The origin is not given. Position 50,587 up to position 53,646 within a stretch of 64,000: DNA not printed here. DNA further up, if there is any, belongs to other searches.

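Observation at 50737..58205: GC-rich eight-gene operon with an elaborated CobS-like AAA+ ATPase, embedded in the flagellar locus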

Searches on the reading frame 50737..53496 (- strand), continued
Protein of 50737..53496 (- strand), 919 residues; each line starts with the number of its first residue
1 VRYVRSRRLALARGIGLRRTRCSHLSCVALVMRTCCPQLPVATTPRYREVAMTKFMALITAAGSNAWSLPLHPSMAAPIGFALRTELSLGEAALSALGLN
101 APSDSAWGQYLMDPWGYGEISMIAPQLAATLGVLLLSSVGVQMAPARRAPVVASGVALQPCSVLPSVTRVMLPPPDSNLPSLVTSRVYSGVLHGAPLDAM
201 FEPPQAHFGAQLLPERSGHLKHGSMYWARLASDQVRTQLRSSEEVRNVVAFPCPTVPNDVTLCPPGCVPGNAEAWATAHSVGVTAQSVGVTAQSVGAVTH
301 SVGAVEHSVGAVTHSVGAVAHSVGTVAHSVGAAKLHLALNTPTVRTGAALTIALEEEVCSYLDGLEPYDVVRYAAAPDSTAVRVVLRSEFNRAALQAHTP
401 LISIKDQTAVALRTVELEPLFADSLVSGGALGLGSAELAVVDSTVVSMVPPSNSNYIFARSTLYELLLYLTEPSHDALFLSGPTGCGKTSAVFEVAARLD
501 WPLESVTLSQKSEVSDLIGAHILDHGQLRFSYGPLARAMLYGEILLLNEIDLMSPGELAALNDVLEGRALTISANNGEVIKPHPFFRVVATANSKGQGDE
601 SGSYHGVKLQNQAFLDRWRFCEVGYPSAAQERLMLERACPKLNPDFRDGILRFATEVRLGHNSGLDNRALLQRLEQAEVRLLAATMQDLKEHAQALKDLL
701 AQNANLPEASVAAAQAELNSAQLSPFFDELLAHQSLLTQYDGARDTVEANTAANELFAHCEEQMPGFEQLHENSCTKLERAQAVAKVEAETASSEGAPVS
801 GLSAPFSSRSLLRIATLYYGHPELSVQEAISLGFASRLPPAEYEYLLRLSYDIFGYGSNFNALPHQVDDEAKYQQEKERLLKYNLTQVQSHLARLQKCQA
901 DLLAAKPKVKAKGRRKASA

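Call 16: find_related_loci(query=A1, collection=genome_contigs, flank=10000)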
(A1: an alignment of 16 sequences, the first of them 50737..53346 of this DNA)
Query A1 (869 aa) in genome_contigs; peptide patterns used: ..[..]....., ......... (x = any residue, [..] = any of these).
599 stretches matched a pattern (row limit reached: there are more); 153 encode a relative of the query (tblastn E <= 1e-3); the best 80 are kept; 80 distinct loci.
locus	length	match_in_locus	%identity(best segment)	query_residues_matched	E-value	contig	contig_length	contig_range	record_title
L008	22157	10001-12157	59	67-856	0e+0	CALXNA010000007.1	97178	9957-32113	MAG: uncultured Anaerobiospirillum sp. isolate BRZ_D__bin91 genome assembly, contig: BRZ_D__NODE_377_length_97178_cov_11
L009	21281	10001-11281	44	395-823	2e-106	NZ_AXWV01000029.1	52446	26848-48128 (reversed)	Anaerobiospirillum succiniciproducens DSM 6400 H524DRAFT_scaffold00023.23_C, whole genome shotgun sequence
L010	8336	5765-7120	43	363-818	9e-106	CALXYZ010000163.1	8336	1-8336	MAG: uncultured Anaerobiospirillum sp. isolate BRZ_QM__bin26 genome assembly, contig: BRZ_QM__NODE_12582_length_8336_cov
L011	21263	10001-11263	38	333-823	1e-92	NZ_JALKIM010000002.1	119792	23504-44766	Anaerobiospirillum sp. NML120448 contig00002, whole genome shotgun sequence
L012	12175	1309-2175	58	397-806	6e-75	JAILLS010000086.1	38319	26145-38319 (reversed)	MAG: Succinivibrio sp. isolate RUI234 k141_10187089_flag=0_multi=19.9721_len=38319, whole genome shotgun sequence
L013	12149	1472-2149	50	399-614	1e-61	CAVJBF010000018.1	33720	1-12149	Acutalibacteraceae bacterium isolate G02654-L1_cleanbin_000003 genome assembly, contig: Spades_G02654-L1_contig_238, who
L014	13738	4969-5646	50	399-614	1e-61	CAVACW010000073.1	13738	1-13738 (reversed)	uncultured Oscillospiraceae bacterium isolate H07606-L1_cleanbin_000002 genome assembly, contig: Spades_H07606-L1_contig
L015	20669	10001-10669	47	399-621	1e-60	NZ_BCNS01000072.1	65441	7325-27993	Marinobacterium profundum strain PAMC 27536, whole genome shotgun sequence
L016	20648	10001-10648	49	399-608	9e-59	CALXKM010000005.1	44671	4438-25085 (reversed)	MAG: uncultured Duodenibacillus sp. isolate E08__bin76 genome assembly, contig: E08__k127_8368167, whole genome shotgun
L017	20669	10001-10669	45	399-621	6e-58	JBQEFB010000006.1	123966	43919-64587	MAG: Marinomonas sp. isolate AOP19_D1_surf _bin _5 AOP19_D1_surf.bin.5_6, whole genome shotgun sequence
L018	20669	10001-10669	45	399-621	5e-58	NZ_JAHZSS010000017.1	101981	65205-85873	Neiella holothuriorum strain 126 NODE_17_length_101981_cov_174.376678, whole genome shotgun sequence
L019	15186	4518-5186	45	399-621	4e-58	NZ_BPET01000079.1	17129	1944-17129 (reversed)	Shewanella sp. MBTL60-007 sequence079, whole genome shotgun sequence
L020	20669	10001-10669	45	399-621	6e-58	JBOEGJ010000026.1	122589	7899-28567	MAG: Cellvibrionaceae bacterium isolate PBSAgam8 PBSAc_contig_770, whole genome shotgun sequence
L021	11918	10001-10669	45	399-621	6e-58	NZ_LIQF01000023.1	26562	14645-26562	Marinomonas fungiae strain JCM 18476 DSM_18476_23, whole genome shotgun sequence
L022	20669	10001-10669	45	399-621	6e-58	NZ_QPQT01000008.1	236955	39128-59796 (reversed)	Shewanella algidipiscicola strain LMG 23746 Scaffold8, whole genome shotgun sequence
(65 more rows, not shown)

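Call 20: find_encoding_contigs(protein=P0002, flank=10000, max_places=2)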
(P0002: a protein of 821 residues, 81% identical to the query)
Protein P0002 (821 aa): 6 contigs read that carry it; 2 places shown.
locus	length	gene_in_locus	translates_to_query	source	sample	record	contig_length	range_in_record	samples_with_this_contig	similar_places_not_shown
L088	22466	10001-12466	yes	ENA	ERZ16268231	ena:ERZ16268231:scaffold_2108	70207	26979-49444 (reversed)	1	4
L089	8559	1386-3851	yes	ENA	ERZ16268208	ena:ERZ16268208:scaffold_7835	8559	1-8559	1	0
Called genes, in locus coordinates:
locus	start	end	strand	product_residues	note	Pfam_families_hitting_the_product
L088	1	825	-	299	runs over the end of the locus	PF00669:Flagellin_N, PF00700:Flagellin_C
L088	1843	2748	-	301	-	PF00669:Flagellin_N, PF00700:Flagellin_C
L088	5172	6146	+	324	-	-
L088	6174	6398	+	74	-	-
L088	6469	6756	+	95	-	-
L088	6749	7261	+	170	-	-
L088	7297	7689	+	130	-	-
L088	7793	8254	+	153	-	-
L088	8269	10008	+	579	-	-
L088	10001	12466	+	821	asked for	PF07726:AAA_3 (weak), PF07728:AAA_5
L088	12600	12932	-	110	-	PF04316:FlgM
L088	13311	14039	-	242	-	PF17656:ChapFlgA_N (weak), PF08666:SAF, PF13144:ChapFlgA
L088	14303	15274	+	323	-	PF01584:CheW, PF00072:Response_reg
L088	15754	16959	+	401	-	PF03705:CheR_N, PF13847:Methyltransf_31 (faint), PF01739:CheR, PF08241:Methyltransf_11 (faint), PF08242:Methyltransf_12 (weak), PF13649:Methyltransf_25 (faint)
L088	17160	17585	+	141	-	PF00460:Flg_bb_rod (weak)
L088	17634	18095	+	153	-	PF00460:Flg_bb_rod (weak), PF06429:Flg_bbr_C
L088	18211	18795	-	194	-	PF01613:Flavin_Reduct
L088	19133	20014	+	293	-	PF03963:FlgD, PF13861:FLgD_tudor (weak)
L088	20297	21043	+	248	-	PF00460:Flg_bb_rod (weak), PF22692:LlgE_F_G_D1, PF06429:Flg_bbr_C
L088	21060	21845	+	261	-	PF00460:Flg_bb_rod, PF22692:LlgE_F_G_D1, PF06429:Flg_bbr_C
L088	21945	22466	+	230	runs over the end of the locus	PF02107:FlgH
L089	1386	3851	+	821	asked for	PF07726:AAA_3 (weak), PF07728:AAA_5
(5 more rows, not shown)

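Call 21: find_encoding_contigs(protein=P0010, flank=10000, max_places=2)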
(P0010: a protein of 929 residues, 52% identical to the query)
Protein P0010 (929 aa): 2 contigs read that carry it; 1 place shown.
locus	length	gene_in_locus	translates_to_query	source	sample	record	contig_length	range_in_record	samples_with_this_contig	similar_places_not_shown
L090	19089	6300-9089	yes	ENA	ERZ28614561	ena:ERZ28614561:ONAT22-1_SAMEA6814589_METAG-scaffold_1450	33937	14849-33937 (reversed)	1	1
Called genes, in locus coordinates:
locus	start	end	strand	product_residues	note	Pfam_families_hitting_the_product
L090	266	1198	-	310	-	PF00669:Flagellin_N, PF00700:Flagellin_C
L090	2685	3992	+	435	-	-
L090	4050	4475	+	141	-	-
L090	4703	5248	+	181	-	-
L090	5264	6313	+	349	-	-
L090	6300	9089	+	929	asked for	PF07726:AAA_3 (weak), PF07728:AAA_5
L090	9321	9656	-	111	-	PF04316:FlgM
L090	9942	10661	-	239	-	PF08666:SAF, PF13144:ChapFlgA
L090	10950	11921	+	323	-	PF01584:CheW, PF00072:Response_reg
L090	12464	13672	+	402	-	PF03705:CheR_N, PF13847:Methyltransf_31 (faint), PF01739:CheR, PF08241:Methyltransf_11 (faint), PF08242:Methyltransf_12 (weak), PF13649:Methyltransf_25 (faint)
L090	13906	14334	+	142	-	PF00460:Flg_bb_rod (weak)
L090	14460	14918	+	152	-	PF00460:Flg_bb_rod (weak), PF06429:Flg_bbr_C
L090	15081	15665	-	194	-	PF01613:Flavin_Reduct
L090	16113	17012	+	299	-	PF03963:FlgD, PF13861:FLgD_tudor (weak)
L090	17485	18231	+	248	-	PF00460:Flg_bb_rod (weak), PF22692:LlgE_F_G_D1, PF06429:Flg_bbr_C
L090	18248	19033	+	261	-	PF00460:Flg_bb_rod, PF22692:LlgE_F_G_D1, PF06429:Flg_bbr_C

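Call 28: search_solved_structures(query=window:50737-53343:-, max_evalue=0.001, show_alignments=2)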
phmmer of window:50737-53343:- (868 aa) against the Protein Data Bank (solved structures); distinct sequences matched with E-value up to 0.001: 11.
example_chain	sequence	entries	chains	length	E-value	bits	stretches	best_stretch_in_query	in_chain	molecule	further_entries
6or5_A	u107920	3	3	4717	1.2e-45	159.2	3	427-608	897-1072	Midasin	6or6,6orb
6i27_A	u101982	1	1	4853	9.8e-44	152.9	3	422-601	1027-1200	Midasin,Midasin,Midasin,Midasin,Midasin,Midasin,Midasin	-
6i26_A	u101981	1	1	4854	9.9e-44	152.9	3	422-601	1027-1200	Midasin,Midasin,Midasin,Midasin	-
6hyp_A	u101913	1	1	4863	1e-43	152.9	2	422-601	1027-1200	Midasin,Midasin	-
5jcs_s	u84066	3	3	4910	1.1e-43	152.8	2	422-601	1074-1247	Midasin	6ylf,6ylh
9ujv_A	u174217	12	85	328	6.8e-23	84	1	391-574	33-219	Cobaltochelatase subunit CobS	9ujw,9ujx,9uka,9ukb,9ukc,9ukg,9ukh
9udk_A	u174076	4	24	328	1.8e-22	82.6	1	391-574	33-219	Cobaltochelatase subunit CobS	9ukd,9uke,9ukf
9qh4_A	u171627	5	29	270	3.8e-14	55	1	427-608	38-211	Protein NorQ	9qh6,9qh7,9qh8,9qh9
5c3c_A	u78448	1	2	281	5e-14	54.7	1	424-615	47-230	CbbQ/NirQ/NorQ domain protein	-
6l1q_C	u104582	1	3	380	3.3e-13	51.9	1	426-615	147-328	CbbQ protein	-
9qhd_A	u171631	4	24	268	1.4e-10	43.2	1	427-543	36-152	Nitric oxide reductase NorQ protein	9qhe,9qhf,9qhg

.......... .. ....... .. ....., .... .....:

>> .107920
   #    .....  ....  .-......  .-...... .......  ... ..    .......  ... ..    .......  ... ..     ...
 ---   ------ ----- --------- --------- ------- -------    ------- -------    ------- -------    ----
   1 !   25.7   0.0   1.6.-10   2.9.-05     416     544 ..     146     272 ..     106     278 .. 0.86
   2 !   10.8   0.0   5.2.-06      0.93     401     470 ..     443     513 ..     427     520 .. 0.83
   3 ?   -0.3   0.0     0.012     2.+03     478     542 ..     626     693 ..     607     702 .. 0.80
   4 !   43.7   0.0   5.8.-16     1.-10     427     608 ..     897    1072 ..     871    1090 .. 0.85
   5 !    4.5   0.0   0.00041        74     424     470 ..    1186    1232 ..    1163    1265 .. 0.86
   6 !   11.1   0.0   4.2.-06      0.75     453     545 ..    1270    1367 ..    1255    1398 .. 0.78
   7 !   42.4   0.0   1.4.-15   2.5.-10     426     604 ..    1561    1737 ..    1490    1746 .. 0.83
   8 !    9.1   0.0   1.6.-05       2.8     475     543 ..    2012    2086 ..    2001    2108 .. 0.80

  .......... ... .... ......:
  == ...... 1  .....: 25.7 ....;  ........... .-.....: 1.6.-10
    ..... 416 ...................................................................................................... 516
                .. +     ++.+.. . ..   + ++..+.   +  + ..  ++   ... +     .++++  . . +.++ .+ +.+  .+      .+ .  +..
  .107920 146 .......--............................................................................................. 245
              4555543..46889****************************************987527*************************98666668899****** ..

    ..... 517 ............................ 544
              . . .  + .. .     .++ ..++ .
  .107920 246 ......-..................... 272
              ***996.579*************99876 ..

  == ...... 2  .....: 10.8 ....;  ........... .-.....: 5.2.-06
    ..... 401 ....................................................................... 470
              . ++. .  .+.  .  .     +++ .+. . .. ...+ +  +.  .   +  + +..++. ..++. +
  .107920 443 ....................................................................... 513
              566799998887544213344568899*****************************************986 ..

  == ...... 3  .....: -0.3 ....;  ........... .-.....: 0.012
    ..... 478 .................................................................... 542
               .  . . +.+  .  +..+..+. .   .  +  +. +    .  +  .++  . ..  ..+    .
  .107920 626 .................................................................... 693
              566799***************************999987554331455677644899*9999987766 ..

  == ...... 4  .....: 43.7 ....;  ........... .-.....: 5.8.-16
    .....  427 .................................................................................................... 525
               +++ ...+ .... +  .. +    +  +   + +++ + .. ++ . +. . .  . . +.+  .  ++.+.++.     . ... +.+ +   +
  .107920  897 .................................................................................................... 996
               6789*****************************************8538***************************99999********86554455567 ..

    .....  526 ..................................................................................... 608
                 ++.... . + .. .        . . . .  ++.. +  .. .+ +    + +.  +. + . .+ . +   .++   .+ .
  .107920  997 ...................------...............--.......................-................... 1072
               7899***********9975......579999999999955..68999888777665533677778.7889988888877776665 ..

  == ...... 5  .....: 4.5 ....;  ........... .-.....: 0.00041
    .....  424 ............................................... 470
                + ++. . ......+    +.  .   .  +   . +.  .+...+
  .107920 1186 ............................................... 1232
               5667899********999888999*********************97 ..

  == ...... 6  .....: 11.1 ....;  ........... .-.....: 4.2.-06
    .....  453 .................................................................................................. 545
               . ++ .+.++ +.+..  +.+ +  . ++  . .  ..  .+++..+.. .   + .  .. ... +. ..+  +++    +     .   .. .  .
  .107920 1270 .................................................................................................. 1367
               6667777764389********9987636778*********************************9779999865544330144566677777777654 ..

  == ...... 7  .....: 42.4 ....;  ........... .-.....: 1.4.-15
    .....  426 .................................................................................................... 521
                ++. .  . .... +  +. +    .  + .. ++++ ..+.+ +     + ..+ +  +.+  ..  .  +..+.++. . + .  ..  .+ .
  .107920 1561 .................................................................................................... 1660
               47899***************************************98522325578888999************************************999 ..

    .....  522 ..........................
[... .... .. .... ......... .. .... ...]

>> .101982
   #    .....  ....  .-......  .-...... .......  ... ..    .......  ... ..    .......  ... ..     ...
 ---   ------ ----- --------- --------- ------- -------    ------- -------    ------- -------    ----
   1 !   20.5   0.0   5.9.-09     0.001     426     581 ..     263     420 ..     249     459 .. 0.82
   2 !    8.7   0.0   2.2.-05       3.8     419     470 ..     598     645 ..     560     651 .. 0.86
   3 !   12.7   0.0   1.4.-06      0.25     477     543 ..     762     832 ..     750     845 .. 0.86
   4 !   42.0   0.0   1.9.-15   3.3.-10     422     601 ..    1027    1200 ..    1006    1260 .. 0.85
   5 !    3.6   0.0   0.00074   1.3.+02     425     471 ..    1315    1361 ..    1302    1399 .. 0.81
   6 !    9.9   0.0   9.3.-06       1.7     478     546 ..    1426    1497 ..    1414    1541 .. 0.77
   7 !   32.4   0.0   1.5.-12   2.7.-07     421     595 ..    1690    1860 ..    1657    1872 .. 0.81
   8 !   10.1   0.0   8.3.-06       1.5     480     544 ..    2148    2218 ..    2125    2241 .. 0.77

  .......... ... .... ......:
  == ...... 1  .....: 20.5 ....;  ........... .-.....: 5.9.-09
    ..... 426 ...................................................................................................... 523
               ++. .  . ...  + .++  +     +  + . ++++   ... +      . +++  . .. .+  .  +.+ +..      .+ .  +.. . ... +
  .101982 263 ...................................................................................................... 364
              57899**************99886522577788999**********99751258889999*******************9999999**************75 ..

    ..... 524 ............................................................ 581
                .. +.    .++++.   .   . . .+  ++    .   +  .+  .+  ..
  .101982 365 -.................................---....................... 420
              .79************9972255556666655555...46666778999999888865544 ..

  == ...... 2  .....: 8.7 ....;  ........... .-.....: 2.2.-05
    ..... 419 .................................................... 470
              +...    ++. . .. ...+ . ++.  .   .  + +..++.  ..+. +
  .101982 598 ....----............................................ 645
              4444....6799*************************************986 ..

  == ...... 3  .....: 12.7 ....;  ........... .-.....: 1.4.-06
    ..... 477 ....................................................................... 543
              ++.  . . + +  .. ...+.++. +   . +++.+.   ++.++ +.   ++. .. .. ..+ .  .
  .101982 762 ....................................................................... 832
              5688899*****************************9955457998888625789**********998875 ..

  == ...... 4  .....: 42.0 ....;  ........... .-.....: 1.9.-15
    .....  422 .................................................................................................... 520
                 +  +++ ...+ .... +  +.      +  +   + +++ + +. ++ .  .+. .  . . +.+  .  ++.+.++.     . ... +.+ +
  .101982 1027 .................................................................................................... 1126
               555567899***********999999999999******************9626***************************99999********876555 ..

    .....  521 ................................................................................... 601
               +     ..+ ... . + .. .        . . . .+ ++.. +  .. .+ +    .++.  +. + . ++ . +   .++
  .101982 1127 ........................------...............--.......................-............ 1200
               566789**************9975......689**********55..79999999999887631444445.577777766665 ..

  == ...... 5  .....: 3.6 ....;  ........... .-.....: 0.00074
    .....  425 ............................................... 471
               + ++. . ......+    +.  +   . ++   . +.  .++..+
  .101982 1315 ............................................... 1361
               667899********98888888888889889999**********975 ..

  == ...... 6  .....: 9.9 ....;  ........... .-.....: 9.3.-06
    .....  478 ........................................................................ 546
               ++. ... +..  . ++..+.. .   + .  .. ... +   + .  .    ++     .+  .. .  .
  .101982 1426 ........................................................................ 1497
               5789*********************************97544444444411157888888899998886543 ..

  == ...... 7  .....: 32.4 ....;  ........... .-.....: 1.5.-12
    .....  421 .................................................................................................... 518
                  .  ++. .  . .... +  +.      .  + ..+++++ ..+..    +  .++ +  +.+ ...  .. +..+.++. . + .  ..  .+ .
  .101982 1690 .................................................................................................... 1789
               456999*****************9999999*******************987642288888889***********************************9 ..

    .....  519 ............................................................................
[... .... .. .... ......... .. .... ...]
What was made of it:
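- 51487..52164 (-): AAA+ core of g8, residues ~394-619. Walker A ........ at 52030-52053. Walker B LLLNEID at 51844-51864, with Asn in place of Asp. Sensor-1 Asn, LDRW Arg finger. Aligned to midasin, CobS and NorQ chains (call 28).
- Closest known: CobS, small subunit of aerobic cobaltochelatase. Same: Colinear AAA_5 core, including the N-terminal helix region (query 391-574 against chain 33-219, E 7e-23, call 28).
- Closest known: MoxR-class ATPases paired with vWA adaptors. Same: NorQ and CbbQ chains hit at about 1e-14 (call 28).
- Solved CobS chains match at E 7e-23 (call 28). Midasin AAA domains score higher than CobS (call 28).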
